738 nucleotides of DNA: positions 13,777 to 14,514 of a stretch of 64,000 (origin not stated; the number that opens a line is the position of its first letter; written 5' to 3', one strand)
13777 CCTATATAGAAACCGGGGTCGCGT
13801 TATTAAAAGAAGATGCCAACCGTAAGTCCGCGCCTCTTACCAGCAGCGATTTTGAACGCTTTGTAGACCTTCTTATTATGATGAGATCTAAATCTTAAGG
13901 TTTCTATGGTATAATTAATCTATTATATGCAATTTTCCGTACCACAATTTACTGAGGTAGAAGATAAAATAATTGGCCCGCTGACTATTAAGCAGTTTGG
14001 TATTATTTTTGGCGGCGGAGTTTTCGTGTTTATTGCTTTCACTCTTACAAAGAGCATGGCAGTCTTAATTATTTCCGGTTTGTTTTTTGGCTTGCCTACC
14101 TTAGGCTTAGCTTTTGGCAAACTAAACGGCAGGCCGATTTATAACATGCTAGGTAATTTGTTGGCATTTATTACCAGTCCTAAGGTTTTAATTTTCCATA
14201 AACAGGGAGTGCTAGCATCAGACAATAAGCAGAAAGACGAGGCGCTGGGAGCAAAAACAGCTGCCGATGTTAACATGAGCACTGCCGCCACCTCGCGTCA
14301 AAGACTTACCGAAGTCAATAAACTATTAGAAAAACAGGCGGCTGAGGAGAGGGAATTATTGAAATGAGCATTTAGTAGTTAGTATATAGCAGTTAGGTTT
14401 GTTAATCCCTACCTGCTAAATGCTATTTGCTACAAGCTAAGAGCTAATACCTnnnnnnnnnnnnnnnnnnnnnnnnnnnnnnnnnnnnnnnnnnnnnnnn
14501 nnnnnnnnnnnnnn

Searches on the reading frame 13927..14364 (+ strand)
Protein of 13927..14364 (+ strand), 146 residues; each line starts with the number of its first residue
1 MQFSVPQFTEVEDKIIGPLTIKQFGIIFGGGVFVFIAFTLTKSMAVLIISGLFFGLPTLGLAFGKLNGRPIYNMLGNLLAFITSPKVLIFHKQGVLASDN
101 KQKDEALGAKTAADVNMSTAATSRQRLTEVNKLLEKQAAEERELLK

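Call 4: search_protein_families(library=pfam, proteins=[window:13927-14364:+], max_evalue=0.01)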
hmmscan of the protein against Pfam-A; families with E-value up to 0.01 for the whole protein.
window:13927-14364:+ (146 aa): 1 family
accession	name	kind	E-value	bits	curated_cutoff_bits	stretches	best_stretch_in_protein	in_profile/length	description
PF12666.12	PrgI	-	6.7e-09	36.6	27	1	9-89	7-90/91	PrgI family protein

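Call 6: search_protein_families(library=ncbifam, proteins=[window:13927-14364:+], max_evalue=1)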
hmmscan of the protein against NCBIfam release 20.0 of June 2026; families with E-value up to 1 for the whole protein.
window:13927-14364:+ (146 aa): 1 family
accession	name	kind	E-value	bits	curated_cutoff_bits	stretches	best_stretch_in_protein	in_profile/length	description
NF042935.1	SCO6880_fam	subfamily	0.065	12.2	60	1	13-81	11-77/477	SCO6880 family protein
